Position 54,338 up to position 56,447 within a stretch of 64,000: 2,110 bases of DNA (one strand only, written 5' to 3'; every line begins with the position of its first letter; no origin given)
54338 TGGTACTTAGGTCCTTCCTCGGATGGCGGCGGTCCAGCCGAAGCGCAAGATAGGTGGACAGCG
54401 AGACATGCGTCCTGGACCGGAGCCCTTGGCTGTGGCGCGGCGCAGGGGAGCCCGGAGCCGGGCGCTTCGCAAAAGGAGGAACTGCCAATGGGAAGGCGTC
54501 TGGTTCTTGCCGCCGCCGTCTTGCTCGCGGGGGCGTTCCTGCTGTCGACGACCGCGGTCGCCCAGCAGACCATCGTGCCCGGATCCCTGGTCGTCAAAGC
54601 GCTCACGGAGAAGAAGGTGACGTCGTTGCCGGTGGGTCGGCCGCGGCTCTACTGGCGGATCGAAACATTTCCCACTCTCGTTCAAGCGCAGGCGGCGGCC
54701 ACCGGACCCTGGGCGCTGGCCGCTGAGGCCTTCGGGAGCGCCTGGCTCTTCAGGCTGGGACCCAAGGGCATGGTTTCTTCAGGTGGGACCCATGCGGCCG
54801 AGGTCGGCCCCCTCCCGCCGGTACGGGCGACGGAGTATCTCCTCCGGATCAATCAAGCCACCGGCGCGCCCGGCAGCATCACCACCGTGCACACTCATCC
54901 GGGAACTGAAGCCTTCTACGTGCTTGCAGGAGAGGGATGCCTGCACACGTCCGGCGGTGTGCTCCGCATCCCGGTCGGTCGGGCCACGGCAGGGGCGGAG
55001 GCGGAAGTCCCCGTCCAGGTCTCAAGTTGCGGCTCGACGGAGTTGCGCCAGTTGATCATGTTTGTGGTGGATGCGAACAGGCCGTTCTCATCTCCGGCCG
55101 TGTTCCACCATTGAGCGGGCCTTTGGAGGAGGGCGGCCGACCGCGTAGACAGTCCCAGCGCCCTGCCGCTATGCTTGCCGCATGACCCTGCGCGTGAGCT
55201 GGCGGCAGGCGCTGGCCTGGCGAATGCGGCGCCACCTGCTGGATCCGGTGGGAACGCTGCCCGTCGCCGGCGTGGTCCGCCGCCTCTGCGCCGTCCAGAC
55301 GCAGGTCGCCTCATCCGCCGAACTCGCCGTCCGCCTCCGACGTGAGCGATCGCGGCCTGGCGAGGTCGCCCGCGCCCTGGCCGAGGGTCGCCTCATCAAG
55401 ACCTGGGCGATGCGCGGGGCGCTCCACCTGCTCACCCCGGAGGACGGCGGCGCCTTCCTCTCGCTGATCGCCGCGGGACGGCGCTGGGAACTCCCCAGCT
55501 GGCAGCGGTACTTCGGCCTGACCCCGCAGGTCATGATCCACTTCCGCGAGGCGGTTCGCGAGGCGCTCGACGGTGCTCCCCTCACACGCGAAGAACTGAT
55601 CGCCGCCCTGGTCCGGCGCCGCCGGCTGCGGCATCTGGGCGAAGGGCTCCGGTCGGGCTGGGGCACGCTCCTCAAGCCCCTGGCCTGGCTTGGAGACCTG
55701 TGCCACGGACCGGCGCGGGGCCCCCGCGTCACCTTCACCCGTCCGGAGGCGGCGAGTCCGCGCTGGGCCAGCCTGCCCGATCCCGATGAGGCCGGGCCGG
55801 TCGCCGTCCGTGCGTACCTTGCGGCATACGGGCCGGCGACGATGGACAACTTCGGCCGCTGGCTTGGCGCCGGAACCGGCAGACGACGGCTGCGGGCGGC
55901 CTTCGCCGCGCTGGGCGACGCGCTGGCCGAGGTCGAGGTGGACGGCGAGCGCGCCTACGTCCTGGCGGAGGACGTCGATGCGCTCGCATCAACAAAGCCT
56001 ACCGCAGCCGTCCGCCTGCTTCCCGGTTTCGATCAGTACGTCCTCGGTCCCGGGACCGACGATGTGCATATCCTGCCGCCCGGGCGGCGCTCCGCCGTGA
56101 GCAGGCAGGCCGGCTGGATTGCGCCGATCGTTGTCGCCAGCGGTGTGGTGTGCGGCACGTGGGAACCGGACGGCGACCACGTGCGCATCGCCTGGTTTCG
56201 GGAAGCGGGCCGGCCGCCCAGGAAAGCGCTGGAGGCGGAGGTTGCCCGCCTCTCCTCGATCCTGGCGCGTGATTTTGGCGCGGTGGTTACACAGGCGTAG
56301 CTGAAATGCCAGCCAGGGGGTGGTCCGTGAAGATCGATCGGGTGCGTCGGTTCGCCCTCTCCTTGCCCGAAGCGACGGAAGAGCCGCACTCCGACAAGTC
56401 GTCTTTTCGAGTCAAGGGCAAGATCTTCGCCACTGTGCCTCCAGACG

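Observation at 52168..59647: Tandemly duplicated module: LuxR-type STAND regulator followed by a secreted cupin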

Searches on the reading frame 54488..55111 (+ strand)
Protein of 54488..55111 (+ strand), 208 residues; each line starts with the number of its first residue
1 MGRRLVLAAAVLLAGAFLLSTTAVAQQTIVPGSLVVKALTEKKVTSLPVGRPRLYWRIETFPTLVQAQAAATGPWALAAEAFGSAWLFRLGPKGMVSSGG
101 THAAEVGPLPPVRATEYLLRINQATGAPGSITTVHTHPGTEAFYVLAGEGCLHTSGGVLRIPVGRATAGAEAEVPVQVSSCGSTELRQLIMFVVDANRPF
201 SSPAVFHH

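Call 8: search_protein_families(library=pfam, proteins=[window:54488-55111:+], max_evalue=0.01)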
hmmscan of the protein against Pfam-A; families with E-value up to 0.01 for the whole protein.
window:54488-55111:+ (208 aa): 2 families
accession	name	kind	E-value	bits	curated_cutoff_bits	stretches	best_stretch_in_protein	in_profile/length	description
PF07883.17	Cupin_2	-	8e-06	25.9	27.2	1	127-161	6-40/70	Cupin domain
PF02041.22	Auxin_BP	-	0.0075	16.4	21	0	124-162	49-87/167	Auxin binding protein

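Call 17: find_homologous_proteins(query=window:54488-55111:+, max_evalue=0.001)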
Query window:54488-55111:+ (208 aa): 3439 proteins with E <= 0.001 among 8000 candidates; the best 120 are listed.
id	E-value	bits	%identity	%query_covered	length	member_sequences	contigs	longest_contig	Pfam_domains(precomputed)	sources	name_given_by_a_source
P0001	2.7e-129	447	100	100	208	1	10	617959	PF07883.18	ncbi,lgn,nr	ncbi:MAG: cupin domain-containing protein [Armatimonadota bacterium]|nr:cupin domain-containing prot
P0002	2.7e-113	394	90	100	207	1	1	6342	-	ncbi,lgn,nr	ncbi:MAG TPA: cupin domain-containing protein [bacterium]|nr:cupin domain-containing protein [bacter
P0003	3.9e-108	378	86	100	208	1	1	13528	PF07883.18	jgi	jgi:mannose-6-phosphate isomerase-like protein (cupin superfamily)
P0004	2.1e-95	336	76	99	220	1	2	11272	-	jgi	-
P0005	1.5e-93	330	72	99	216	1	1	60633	-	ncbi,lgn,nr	ncbi:MAG: cupin domain-containing protein [Armatimonadota bacterium]|nr:cupin domain-containing prot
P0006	1.3e-91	324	74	99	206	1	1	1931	-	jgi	-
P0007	5.4e-89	315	74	99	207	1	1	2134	PF07883.18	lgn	-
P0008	9.4e-89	314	72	99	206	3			-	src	-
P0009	8.7e-88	311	73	99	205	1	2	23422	-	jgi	jgi:hypothetical protein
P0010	3.6e-87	309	70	99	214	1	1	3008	-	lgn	-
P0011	1.5e-82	294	69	99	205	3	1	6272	-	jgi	jgi:hypothetical protein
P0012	7.5e-82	292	69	99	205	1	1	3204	-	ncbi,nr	ncbi:MAG TPA: hypothetical protein VFL31_02760 [Nitrospiraceae bacterium]|nr:hypothetical protein [N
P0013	8.4e-82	292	69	99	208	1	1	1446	-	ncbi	-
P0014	1.0e-81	291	68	93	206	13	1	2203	-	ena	-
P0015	1.6e-81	291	69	99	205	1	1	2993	-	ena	-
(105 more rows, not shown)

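Call 19: find_related_loci(query=A2, collection=genome_contigs, flank=6000)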
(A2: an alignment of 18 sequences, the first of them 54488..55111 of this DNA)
Query A2 (208 aa) in genome_contigs; peptide patterns used: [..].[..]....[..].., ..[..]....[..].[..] (x = any residue, [..] = any of these).
514 stretches matched a pattern; 454 encode a relative of the query (tblastn E <= 1e-3); the best 80 are kept; 80 distinct loci.
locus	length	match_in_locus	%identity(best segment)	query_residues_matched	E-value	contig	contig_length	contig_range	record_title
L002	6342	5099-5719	90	1-207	1e-112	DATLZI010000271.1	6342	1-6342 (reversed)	MAG TPA_asm: bacterium isolate SMAG_U13294 k141_116099, whole genome shotgun sequence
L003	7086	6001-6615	69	1-206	8e-83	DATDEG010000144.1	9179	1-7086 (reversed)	MAG TPA_asm: bacterium isolate SMAG_U194 k141_697091, whole genome shotgun sequence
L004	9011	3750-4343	64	1-206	2e-75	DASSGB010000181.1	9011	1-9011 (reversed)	MAG TPA_asm: Anaerolineales bacterium isolate SMAG_U1021 k141_1250991, whole genome shotgun sequence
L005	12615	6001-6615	63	1-206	4e-75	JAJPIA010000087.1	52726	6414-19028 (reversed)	MAG: Bacillota bacterium isolate Centralia_MAG_233 k107_17100001, whole genome shotgun sequence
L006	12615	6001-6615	59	1-206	2e-75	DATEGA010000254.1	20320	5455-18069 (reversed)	MAG TPA_asm: bacterium isolate SMAG_U8773 k141_1359959, whole genome shotgun sequence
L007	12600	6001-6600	62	1-206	2e-74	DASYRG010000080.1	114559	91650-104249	MAG TPA_asm: bacterium isolate SMAG_U4505 k141_1438113, whole genome shotgun sequence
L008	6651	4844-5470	62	1-208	7e-72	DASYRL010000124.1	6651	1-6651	MAG TPA_asm: bacterium isolate SMAG_U4510 k141_2272971, whole genome shotgun sequence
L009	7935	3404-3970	58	11-206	1e-67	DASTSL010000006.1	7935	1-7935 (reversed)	MAG TPA_asm: Meiothermus sp. isolate SMAG_U2279 k141_3171, whole genome shotgun sequence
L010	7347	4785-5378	58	1-206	1e-66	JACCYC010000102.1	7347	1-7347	MAG: Burkholderiaceae bacterium isolate MGR_bin194 SD2897-2912_k127_7484019, whole genome shotgun sequence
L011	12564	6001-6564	58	11-206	2e-66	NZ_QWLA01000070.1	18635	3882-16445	Calidithermus roseus strain NBRC 110900 contig_70, whole genome shotgun sequence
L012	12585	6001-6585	57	1-203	2e-66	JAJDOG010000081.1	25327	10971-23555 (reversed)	MAG: Betaproteobacteria bacterium isolate MASabin.6 k141_1185953, whole genome shotgun sequence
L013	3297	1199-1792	57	3-207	3e-66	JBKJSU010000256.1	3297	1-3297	MAG: Casimicrobiaceae bacterium isolate ant_bin.591 S1Ck117_1919097_flag_0_multi_26.0000_len_3297, whole genome shotgun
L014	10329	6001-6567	59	12-206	5e-66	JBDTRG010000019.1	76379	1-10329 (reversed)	MAG: Betaproteobacteria bacterium isolate cluster3_bin.240 NODE_653_length_76379_cov_19.240357, whole genome shotgun seq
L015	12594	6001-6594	56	1-206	1e-65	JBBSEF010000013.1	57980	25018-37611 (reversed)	MAG: Burkholderiales bacterium isolate LS1_sbin.37 LS1_sbin.37_K_59066_L_57980_cov_49.1896, whole genome shotgun sequenc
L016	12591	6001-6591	59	3-206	3e-65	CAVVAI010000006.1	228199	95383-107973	MAG: uncultured beta proteobacterium isolate MFD04212.bin.2.222 genome assembly, contig: contig_26499, whole genome shot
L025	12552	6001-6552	61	22-204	3e-63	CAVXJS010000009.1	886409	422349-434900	MAG: uncultured Candidatus Rokubacteria bacterium isolate MFD05567.bin.2.266 genome assembly, contig: contig_25345, whol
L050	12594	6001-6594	57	1-206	2e-59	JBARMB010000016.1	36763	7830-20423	MAG: Burkholderiales bacterium isolate MFD06446_ilm_asm_bin12 k127_153635, whole genome shotgun sequence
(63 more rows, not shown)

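Call 30: search_protein_families(library=ncbifam, proteins=[window:54488-55111:+], max_evalue=0.01)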
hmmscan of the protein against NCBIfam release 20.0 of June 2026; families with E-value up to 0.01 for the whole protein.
window:54488-55111:+ (208 aa): 0 families

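Call 40: predict_structure(alignment_id=A2)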
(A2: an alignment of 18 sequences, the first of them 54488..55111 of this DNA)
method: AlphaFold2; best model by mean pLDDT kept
length: 208 residues; sequences in the alignment: 18
mean_pLDDT: 83.7   pTM: 0.77
mean pLDDT of the five models: 83.7, 78.9, 68.8, 63.1, 42.7
residues with pLDDT >= 90: 105; 70-90: 66; 50-70: 23; < 50: 14
segments of 3 or more residues with pLDDT < 50: 15-28
pLDDT, mean of each block of 10 residues (from residue 1): 56 49 43 87 82 87 96 92 95 90 91 88 92 86 95 90 93 89 93 90 71
secondary structure, 60 per line:
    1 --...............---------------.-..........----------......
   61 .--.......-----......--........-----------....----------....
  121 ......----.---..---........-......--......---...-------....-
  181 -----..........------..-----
elements in order: H3-17 E35-44 E55-61 H64-70 E76-81 E84-91 E103-106 E117-126 E140-147 E149-154 E157-162 E166-168 E176-179 E186-195

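Call 44: fold_search(model_id=the predicted structure, library=pdb)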
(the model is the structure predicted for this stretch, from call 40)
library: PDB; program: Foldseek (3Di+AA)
matches with E <= 10: 1867; with E <= 0.001: 289
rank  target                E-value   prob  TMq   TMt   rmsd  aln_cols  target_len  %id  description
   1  6a55_A                9.1e-06  1.00  0.36  0.58   2.7        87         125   28  Crystal structure of DddK mutant Y122A (released 2019-02-20)
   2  6a53_A                1.7e-05  1.00  0.37  0.58   2.7        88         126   27  Crystal structure of DddK (released 2019-02-20)
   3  8awn                  1.9e-05  1.00  0.33  0.59   1.9        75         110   19  Crystal structure of a manganese-containing cupin (tm1459) from Thermotoga maritima, variant C106Q (released 2023-03-08)
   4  3rns                  2.0e-05  1.00  0.35  0.35  13.5       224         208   12  Cupin 2 conserved barrel domain protein from Leptotrichia buccalis (released 2011-05-11)
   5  5jsp_A                2.3e-05  1.00  0.35  0.38   2.6        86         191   16  New Mechanistic Insight from Substrate and Product Bound Structures of the Metal-dependent Dimethylsulfoniopropionate  (released 2017-02-22)
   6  4b29                  2.5e-05  1.00  0.36  0.39   2.4        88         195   17  Crystal structures of DMSP lyases RdDddP and RnDddQII (released 2012-07-25)
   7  8hjy_B                2.7e-05  1.00  0.33  0.57   1.8        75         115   19  Crystal structure of a cupin protein (tm1459, H52A/H58E/F104W mutant) in copper (Cu) substituted form (released 2023-06-14)
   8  2ete_A                2.7e-05  1.00  0.35  0.36   2.7        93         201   22  Recombinant oxalate oxidase in complex with glycolate (released 2005-11-22)
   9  4la2_A                2.9e-05  1.00  0.36  0.39   2.4        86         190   15  Crystal structure of dimethylsulphoniopropionate (DMSP) lyase DddQ (released 2014-01-15)
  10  7zyb                  2.9e-05  1.00  0.33  0.58   2.6        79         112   18  BeKdgF with Ca (released 2023-06-14)
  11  8hjx_B                3.2e-05  1.00  0.33  0.57   1.8        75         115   19  Crystal structure of a cupin protein (tm1459, H52A/H58E mutant) in copper (Cu) substituted form (released 2023-06-14)
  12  5tfz_B                3.2e-05  1.00  0.37  0.56   2.7        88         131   27  Crystal structure of the dimethylsulfoniopropionate (DMSP) lyase DddK complexed with nickel and diacrylate (released 2017-06-14)
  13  4la2_B                3.2e-05  1.00  0.36  0.39   2.5        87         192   16  Crystal structure of dimethylsulphoniopropionate (DMSP) lyase DddQ (released 2014-01-15)
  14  5tg0                  3.4e-05  1.00  0.37  0.54   2.6        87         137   26  Crystal structure of the dimethylsulfoniopropionate (DMSP) lyase DddK complexed with iron and zinc (released 2017-06-14)
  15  7zyc                  3.4e-05  1.00  0.33  0.58   2.6        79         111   18  BeKdgF with Zn (released 2023-06-14)
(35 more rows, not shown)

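Call 49: search_protein_families(library=pfam, proteins=[L050:4113-5834:-, L025:2984-5797:-, L002:2567-4939:+], max_evalue=0.001)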
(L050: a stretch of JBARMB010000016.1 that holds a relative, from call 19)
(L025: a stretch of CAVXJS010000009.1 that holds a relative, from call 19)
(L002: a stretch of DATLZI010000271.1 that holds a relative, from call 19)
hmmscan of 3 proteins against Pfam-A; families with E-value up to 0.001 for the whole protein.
L050:4113-5834:- (573 aa): 12 families
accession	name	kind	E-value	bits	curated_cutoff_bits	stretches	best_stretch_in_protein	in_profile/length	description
PF00486.34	Trans_reg_C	-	5e-18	65.4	26.2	1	34-109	1-77/77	Transcriptional regulatory protein, C terminal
PF14559.12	TPR_19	-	2.3e-11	44.3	25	2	390-448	7-65/68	Tetratricopeptide repeat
PF13414.12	TPR_11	-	7.7e-11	42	26.8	0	343-374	7-38/42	TPR repeat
PF13181.12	TPR_8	-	9.8e-10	38.3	25.7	0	480-509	4-33/34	Tetratricopeptide repeat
PF07719.23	TPR_2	-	3.1e-07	30.5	27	0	408-440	1-33/34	Tetratricopeptide repeat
PF13424.12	TPR_12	-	3.2e-07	30.9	30.1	0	388-439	24-76/77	Tetratricopeptide repeat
PF13431.12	TPR_17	-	3.6e-07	30.4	24.4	0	465-497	2-33/34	Tetratricopeptide repeat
PF13428.12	TPR_14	-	6.5e-07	29.9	23.5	0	408-447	1-40/44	Tetratricopeptide repeat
PF00515.34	TPR_1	-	2.8e-06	27.4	27.8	0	414-441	7-34/34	Tetratricopeptide repeat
PF13432.12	TPR_16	-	1.7e-05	25.6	32.7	1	481-535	1-54/65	Tetratricopeptide repeat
PF13174.12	TPR_6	-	4.2e-05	24.4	26.3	0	480-504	3-27/33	Tetratricopeptide repeat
PF12569.14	NatA_aux_su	-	0.00047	19.7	33.3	0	410-477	194-261/515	N-terminal acetyltransferase A, auxiliary subunit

L025:2984-5797:- (937 aa): 3 families
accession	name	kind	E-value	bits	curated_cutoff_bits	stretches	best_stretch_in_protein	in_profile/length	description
PF13191.12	AAA_16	-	3e-23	83.6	32.6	1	125-301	2-166/167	AAA ATPase domain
PF00486.34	Trans_reg_C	-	1e-18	67.6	26.2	1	26-100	2-77/77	Transcriptional regulatory protein, C terminal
PF13401.12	AAA_22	-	0.00025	21.8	27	1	146-207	4-64/130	AAA domain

L002:2567-4939:+ (791 aa): 13 families
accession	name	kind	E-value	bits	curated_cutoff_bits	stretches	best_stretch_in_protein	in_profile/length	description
PF00196.25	GerE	-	1.6e-17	63.3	23.5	1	727-781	3-57/57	Bacterial regulatory proteins, luxR family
PF13424.12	TPR_12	-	3.1e-14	53.4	30.1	2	470-541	3-76/77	Tetratricopeptide repeat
PF13401.12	AAA_22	-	2.6e-10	41.2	27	1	62-150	6-97/130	AAA domain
PF07719.23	TPR_2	-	6e-07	29.6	27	0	551-579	2-30/34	Tetratricopeptide repeat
PF13374.12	TPR_10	-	1e-06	29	27.5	0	470-502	2-34/42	Tetratricopeptide repeat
PF08281.18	Sigma70_r4_2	-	1.1e-05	25.4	25.7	1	736-769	21-54/54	Sigma-70, region 4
PF13384.12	HTH_23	-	3.3e-05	24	24.6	1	732-762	8-38/50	Homeodomain-like domain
PF00931.28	NB-ARC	-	5e-05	23.1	23.5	1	47-144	3-108/248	NB-ARC domain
PF13518.12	HTH_28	-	6.6e-05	23.4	25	1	733-767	4-38/52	Helix-turn-helix domain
PF13176.12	TPR_7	-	8.6e-05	22.8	27.9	0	556-585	5-34/36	Tetratricopeptide repeat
PF13181.12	TPR_8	-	0.00016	22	25.7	0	551-580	2-31/34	Tetratricopeptide repeat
PF13551.12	HTH_29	-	0.0002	21.8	28.1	0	733-763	3-34/64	Winged helix-turn helix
PF13191.12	AAA_16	-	0.00024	22.1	32.6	1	42-149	2-145/167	AAA ATPase domain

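Call 51: search_solved_structures(query=A2, max_evalue=1)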
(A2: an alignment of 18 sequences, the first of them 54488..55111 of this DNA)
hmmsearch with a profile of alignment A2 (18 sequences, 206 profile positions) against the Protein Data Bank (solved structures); distinct sequences matched with E-value up to 1: 3.
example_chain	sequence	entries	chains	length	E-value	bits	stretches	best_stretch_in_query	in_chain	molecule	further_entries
1o4t_A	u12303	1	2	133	0.028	17.3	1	125-191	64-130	putative oxalate decarboxylase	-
1v70_A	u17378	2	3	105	0.2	14.5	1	127-176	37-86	probable antibiotics synthesis protein | hypothetical protein TTHA0104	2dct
2vkv_A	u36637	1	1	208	0.92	12.3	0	35-94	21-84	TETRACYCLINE REPRESSOR PROTEIN CLASS B FROM TRANSPOSON TN10, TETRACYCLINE REPRESSOR PROTEI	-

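Call 74: find_encoding_contigs(protein=P0005, flank=10000, max_places=2)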
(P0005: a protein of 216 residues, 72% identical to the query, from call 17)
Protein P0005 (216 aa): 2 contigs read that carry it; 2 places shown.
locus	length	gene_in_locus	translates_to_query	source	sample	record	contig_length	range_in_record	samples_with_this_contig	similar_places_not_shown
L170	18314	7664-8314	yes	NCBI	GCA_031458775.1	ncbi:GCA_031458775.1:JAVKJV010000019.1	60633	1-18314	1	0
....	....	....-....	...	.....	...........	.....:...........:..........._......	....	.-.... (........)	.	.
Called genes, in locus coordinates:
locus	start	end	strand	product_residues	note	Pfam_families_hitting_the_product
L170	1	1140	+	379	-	PF07992:Pyr_redox_2, PF00070:Pyr_redox, PF02852:Pyr_redox_dim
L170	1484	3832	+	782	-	PF13401:AAA_22, PF17874:TPR_MalT (faint), PF13176:TPR_7 (faint), PF13374:TPR_10 (faint), PF13424:TPR_12 (weak), PF00196:GerE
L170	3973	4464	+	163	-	-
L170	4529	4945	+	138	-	PF07883:Cupin_2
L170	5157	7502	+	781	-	PF13401:AAA_22, PF25872:HTH_77 (weak), PF13424:TPR_12, PF00196:GerE, PF08281:Sigma70_r4_2 (weak)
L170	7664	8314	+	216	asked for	-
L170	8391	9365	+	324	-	PF08818:DUF1801, PF18899:DUF5655 (faint), PF08818:DUF1801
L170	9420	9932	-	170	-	-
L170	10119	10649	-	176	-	PF05163:DinB (weak), PF12867:DinB_2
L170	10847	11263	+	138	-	-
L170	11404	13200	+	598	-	PF00496:SBP_bac_5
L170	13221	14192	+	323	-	PF19300:BPD_transp_1_N, PF00528:BPD_transp_1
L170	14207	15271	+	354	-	PF12911:OppC_N, PF00528:BPD_transp_1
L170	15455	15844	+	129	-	PF22113:Mtrc-MtrF_II-IV_dom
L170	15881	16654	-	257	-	PF00753:Lactamase_B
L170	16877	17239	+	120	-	PF19649:DUF6152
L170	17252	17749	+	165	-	-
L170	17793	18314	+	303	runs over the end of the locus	-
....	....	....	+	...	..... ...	-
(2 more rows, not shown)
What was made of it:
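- A relative, L170, also carries two cassettes in tandem (call 74).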

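Call 79: search_protein_families(library=padloc, proteins=[window:54488-55111:+], max_evalue=0.001)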
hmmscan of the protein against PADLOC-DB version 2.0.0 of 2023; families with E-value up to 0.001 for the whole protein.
window:54488-55111:+ (208 aa): 0 families

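Call 92: search_protein_families(library=pfam, proteins=[L170:3973-4461:+, L170:4529-4942:+], max_evalue=0.01)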
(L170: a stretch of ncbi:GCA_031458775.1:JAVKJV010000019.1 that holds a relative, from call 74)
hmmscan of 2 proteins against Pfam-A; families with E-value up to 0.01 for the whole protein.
L170:3973-4461:+ (163 aa): 0 families

L170:4529-4942:+ (138 aa): 3 families
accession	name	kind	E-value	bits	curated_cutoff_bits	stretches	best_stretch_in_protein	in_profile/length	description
PF07883.17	Cupin_2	-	3.4e-17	62.3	27.2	1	57-126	2-70/70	Cupin domain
PF05899.18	Cupin_3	-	8.9e-05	22.5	23.5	1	75-102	27-54/74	EutQ-like cupin domain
PF12973.13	Cupin_7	-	0.00038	20.7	27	1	56-97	36-77/105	ChrR Cupin-like domain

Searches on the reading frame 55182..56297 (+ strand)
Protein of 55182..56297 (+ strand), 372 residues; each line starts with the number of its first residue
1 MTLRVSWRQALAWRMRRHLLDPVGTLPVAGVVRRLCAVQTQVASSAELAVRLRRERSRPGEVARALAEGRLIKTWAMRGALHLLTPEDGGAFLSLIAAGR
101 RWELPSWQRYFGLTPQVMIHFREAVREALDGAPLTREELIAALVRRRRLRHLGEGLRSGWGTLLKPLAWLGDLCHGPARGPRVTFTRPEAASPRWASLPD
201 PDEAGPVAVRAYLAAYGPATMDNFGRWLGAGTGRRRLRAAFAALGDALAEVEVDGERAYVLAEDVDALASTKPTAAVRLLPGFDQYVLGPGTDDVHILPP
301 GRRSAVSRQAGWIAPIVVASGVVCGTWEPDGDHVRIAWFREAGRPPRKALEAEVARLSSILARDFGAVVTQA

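Call 8: search_protein_families(library=pfam, proteins=[window:55182-56297:+], max_evalue=0.01)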
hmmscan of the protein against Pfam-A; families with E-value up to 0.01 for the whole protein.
window:55182-56297:+ (372 aa): 1 family
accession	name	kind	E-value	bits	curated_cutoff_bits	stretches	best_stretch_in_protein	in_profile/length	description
PF06224.18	AlkZ-like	-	3.3e-50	172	25.9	1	32-358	1-327/329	DNA glycosylase AlkZ-like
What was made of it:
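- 55182..56300 (+): AlkZ/YcaQ-like gene between the two cassettes; not part of either. Pfam PF06224 E 3.3e-50 (call 8)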

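Call 30: search_protein_families(library=ncbifam, proteins=[window:55182-56297:+], max_evalue=0.01)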
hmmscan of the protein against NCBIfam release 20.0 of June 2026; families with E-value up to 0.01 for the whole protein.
window:55182-56297:+ (372 aa): 0 families
